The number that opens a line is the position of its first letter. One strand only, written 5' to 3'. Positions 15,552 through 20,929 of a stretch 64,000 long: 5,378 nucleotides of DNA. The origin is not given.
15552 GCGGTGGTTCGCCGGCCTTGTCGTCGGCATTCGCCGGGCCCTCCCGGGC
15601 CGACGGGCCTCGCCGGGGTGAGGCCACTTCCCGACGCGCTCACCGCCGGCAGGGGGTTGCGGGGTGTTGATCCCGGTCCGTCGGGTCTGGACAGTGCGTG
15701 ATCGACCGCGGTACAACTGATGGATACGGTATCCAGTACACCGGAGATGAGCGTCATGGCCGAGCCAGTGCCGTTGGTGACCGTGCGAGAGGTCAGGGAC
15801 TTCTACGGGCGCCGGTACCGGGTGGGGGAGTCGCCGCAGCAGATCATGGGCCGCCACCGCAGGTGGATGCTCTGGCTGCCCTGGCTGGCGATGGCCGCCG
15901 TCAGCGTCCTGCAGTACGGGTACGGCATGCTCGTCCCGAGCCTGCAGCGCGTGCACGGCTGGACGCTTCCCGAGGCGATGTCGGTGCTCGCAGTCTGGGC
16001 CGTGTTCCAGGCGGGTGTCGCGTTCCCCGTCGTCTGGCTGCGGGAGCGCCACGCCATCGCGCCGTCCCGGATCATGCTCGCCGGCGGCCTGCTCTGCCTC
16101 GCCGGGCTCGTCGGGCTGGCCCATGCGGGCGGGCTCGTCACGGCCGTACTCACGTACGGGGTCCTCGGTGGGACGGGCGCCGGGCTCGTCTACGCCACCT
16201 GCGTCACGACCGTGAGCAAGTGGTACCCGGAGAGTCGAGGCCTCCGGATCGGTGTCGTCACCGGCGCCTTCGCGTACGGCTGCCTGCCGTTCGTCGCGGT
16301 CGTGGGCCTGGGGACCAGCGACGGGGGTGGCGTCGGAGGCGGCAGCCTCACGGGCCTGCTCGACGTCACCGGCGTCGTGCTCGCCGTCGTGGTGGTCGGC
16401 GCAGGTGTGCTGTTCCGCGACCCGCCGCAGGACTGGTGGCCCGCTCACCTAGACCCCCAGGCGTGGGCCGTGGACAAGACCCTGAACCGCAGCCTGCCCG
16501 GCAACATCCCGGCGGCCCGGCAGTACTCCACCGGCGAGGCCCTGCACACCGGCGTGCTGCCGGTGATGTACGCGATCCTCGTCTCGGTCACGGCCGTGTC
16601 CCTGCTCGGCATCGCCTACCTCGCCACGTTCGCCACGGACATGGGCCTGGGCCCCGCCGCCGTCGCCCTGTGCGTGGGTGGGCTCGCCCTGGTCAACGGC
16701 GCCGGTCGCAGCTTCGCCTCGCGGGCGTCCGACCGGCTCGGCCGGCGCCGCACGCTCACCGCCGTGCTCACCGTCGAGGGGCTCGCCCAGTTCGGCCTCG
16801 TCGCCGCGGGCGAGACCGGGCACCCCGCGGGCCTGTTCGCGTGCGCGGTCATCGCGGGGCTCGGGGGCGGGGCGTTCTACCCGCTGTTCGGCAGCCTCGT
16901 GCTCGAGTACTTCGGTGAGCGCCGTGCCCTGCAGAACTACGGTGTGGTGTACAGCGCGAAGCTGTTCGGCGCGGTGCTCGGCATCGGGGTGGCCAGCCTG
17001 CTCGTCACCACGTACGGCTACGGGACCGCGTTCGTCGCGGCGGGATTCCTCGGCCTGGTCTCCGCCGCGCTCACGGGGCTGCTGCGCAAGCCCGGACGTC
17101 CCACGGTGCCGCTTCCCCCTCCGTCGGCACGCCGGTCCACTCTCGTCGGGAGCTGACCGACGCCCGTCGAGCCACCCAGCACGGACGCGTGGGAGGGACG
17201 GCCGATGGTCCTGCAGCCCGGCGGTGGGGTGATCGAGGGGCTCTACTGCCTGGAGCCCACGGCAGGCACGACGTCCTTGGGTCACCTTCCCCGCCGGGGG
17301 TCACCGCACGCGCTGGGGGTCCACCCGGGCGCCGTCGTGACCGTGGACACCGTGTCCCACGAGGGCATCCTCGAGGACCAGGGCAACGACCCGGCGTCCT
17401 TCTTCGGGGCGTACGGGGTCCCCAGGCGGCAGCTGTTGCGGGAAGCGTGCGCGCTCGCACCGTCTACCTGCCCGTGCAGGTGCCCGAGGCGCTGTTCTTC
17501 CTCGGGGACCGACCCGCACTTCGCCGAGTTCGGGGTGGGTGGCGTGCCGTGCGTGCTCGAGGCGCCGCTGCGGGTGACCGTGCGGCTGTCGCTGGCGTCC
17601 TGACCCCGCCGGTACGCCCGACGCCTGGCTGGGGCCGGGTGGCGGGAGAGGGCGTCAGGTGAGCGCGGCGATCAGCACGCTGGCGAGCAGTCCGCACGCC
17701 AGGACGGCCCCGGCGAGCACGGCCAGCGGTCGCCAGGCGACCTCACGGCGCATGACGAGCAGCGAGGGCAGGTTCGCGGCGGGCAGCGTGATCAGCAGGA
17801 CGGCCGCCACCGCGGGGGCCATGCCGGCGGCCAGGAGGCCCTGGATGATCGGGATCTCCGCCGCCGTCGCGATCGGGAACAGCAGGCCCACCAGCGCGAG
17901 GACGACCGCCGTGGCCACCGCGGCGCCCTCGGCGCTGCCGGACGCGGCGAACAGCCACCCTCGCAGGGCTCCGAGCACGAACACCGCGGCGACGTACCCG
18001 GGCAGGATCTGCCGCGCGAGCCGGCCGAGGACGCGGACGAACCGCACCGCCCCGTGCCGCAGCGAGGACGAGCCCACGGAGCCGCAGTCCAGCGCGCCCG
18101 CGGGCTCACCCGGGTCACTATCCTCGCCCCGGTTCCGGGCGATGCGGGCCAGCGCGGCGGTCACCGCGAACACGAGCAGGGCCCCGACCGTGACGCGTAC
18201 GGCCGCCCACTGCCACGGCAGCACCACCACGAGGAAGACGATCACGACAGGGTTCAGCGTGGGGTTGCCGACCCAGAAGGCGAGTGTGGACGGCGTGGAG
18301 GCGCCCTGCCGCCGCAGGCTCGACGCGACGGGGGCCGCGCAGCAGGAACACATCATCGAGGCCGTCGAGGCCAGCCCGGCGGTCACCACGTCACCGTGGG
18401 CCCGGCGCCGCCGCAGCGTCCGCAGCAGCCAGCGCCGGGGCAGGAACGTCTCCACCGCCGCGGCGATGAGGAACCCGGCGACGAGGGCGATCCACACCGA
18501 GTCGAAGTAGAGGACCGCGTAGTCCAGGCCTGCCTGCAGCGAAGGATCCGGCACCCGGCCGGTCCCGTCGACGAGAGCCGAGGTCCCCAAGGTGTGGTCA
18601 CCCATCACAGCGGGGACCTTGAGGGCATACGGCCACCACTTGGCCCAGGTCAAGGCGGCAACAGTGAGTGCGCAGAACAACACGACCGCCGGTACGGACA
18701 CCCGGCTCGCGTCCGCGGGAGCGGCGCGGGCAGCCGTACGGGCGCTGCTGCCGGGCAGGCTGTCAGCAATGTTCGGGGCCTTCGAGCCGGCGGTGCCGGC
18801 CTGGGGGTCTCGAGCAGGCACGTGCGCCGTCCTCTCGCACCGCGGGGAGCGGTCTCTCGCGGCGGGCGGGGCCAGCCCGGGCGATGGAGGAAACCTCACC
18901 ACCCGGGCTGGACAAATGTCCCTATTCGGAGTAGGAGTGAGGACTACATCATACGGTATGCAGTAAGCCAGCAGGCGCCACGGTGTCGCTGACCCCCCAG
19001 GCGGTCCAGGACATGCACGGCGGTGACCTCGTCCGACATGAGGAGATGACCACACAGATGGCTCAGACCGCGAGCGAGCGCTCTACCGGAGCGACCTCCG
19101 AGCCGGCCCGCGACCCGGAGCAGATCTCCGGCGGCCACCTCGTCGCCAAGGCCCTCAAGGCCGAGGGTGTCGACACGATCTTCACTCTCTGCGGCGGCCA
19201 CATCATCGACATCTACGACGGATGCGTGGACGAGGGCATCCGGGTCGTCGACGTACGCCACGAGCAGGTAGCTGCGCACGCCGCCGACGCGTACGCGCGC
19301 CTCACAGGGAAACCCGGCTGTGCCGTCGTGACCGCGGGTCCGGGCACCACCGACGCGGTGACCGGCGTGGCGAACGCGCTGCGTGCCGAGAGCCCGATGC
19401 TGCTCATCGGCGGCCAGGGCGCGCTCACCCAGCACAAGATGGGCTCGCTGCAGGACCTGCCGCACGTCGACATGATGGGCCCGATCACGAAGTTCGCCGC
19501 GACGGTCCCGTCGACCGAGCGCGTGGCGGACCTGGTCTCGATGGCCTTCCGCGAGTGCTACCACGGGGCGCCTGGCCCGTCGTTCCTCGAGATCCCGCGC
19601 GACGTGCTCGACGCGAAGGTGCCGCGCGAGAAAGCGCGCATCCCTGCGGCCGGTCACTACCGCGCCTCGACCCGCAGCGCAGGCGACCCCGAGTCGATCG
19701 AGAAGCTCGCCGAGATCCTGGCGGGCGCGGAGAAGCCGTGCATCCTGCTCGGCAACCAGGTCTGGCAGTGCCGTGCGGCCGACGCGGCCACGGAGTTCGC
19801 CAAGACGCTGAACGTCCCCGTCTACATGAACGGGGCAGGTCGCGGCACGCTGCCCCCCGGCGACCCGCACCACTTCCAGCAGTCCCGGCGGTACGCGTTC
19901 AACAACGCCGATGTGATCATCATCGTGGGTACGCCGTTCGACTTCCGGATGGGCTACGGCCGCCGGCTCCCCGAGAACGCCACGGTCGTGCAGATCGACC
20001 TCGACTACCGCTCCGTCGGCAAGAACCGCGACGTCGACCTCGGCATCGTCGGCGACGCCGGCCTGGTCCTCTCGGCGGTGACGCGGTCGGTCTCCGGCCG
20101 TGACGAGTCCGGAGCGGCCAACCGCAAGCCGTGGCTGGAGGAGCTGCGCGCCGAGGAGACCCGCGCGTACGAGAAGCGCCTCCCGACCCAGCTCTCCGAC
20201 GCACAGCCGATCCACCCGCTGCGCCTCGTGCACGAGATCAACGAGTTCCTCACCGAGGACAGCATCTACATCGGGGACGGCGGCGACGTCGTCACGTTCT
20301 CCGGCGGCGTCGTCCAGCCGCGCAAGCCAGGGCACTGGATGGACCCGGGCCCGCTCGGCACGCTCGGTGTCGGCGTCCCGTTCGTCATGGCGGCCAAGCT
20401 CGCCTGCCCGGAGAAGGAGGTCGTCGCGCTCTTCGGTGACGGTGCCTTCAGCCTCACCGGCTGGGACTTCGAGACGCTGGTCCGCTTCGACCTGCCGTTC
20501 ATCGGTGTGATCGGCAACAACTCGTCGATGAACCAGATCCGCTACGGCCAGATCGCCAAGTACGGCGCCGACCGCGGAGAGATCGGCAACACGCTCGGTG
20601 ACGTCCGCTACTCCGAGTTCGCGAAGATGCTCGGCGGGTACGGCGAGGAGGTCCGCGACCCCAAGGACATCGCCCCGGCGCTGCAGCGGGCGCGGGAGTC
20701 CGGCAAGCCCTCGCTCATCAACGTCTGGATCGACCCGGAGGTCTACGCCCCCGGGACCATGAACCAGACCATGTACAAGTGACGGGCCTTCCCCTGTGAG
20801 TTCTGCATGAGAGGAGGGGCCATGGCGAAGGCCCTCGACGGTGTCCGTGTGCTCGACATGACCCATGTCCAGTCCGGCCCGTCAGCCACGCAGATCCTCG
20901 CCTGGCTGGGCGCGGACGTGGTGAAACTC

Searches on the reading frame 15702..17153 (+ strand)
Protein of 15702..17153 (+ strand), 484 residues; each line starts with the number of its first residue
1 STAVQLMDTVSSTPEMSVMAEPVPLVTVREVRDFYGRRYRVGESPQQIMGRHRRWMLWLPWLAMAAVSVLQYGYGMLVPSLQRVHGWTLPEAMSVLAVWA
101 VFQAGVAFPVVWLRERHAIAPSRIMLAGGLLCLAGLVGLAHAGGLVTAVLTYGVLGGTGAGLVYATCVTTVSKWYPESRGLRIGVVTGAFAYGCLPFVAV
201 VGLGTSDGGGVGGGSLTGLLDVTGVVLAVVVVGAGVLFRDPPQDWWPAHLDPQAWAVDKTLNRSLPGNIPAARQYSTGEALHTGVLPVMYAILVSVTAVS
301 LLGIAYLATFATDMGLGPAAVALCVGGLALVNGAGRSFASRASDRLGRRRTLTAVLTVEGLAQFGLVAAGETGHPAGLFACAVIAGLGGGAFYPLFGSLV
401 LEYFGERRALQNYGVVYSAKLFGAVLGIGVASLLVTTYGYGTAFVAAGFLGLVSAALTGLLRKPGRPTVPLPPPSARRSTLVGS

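Call 22: search_protein_families(library=pfam, proteins=[window:15702-17153:+], max_evalue=0.00001)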
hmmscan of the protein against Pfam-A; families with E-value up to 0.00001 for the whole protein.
window:15702-17153:+ (484 aa): 1 family
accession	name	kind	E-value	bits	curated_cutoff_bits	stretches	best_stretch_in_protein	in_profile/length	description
PF07690.21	MFS_1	-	1.1e-32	113.7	33.4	2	291-475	4-185/347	Major Facilitator Superfamily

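Call 46: search_protein_families(library=ncbifam, proteins=[window:15702-17153:+], max_evalue=0.00001)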
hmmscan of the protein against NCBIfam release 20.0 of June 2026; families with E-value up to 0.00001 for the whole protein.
window:15702-17153:+ (484 aa): 5 families
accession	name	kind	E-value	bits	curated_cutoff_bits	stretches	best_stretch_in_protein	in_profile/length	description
NF049980.1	SfMCT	equivalog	6.1e-46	156.8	320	1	54-449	1-377/378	L-lactate MFS transporter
TIGR04259.1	oxa_formateAnti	equivalog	2.8e-40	138.4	335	1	55-464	3-394/405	oxalate/formate MFS antiporter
TIGR00890.1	2A0111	subfamily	4.6e-39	134.4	374.85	1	53-457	1-377/377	oxalate/formate antiport family MFS transporter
TIGR00880.1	2_A_01_02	superfamily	3.8e-07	30.3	131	1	339-458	18-134/141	multidrug resistance protein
TIGR00893.1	2A0114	subfamily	1.9e-06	27.1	395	0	311-457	21-164/399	D-galactonate transporter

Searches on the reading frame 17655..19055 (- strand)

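Call 22: search_protein_families(library=pfam, proteins=[window:17655-19055:-], max_evalue=0.00001)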
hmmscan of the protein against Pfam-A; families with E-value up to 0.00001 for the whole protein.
window:17655-19055:- (466 aa): 1 family
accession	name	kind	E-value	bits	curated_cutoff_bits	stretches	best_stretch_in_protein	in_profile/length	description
PF03773.19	ArsP_1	-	7.7e-28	97.9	32.3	1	187-462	16-292/294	Predicted permease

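Call 46: search_protein_families(library=ncbifam, proteins=[window:17655-19055:-], max_evalue=0.00001)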
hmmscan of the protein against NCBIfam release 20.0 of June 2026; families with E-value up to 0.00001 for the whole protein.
window:17655-19055:- (466 aa): 2 families
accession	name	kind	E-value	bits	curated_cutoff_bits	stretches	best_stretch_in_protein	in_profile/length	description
NF033936.1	CuZnOut_SO0444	equivalog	8.6e-19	67.9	300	1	191-305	12-123/351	SO_0444 family Cu/Zn efflux transporter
NF040736.1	efflux_SaoE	equivalog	2.6e-17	63.1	325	1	180-458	13-290/352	efflux transporter SaoE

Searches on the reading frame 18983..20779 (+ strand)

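Call 22: search_protein_families(library=pfam, proteins=[window:18983-20779:+], max_evalue=0.00001)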
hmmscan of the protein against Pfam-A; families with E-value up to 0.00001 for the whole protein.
window:18983-20779:+ (599 aa): 3 families
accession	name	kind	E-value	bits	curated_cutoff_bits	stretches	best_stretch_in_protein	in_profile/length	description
PF02776.23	TPP_enzyme_N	-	3.8e-37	127.1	26.8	1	49-158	2-113/119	Thiamine pyrophosphate enzyme, N-terminal TPP binding domain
PF00205.28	TPP_enzyme_M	-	2.3e-30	105.5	30.4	1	239-365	1-136/137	Thiamine pyrophosphate enzyme, central domain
PF02775.26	TPP_enzyme_C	-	1e-29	103.7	21.9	1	435-581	4-151/151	Thiamine pyrophosphate enzyme, C-terminal TPP binding domain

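Call 46: search_protein_families(library=ncbifam, proteins=[window:18983-20779:+], max_evalue=0.00001)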
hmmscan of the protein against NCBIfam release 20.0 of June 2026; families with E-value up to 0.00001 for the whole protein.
window:18983-20779:+ (599 aa): 51 families (the best 25 are shown)
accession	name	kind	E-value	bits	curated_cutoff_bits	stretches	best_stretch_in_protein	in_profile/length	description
NF004516.0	PRK05858.1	equivalog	1.7e-152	508.7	587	1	46-591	9-543/548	acetolactate synthase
NF058623.1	HdaclCoAlyACT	equivalog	4e-111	372.4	600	1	47-585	9-542/575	2-hydroxyacyl-CoA lyase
TIGR00118.1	acolac_lg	equivalog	1.7e-95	320.6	538.35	1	49-586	2-537/557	biosynthetic-type acetolactate synthase large subunit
NF004919.0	PRK06276.1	equivalog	9.6e-93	311.4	866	1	49-587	2-542/582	acetolactate synthase large subunit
NF004710.0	PRK06048.1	equivalog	3.2e-86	290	976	1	46-586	6-540/561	acetolactate synthase large subunit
NF006052.0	PRK08199.1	subfamily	1.5e-83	281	539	1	45-592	5-546/559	thiamine pyrophosphate protein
NF004807.0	PRK06154.1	equivalog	1.2e-82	278.4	607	1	42-582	14-553/565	thiamine pyrophosphate-requiring protein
NF006187.0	PRK08322.1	equivalog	5.3e-82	276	509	1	51-584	5-529/548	acetolactate synthase large subunit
NF006122.0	PRK08266.1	subfamily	1.6e-81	274.5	571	1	47-584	3-525/543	hypothetical protein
NF006377.0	PRK08611.1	equivalog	6e-80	269.4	742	1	50-586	6-532/576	pyruvate oxidase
NF005860.0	PRK07789.1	equivalog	1.6e-79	267.9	881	1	21-581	7-576/615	acetolactate synthase large subunit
NF006721.0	PRK09259.1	equivalog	4.8e-79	266.5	557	1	42-586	9-553/574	oxalyl-CoA decarboxylase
NF005058.0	PRK06466.1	equivalog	5.6e-79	266.1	951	1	46-585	2-549/574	acetolactate synthase 3 large subunit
NF005713.0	PRK07525.1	subfamily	6.2e-79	265.9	620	1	54-587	12-566/592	sulfoacetaldehyde acetyltransferase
NF006378.0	PRK08617.1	equivalog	7.1e-79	265.6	510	1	46-584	6-539/556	acetolactate synthase AlsS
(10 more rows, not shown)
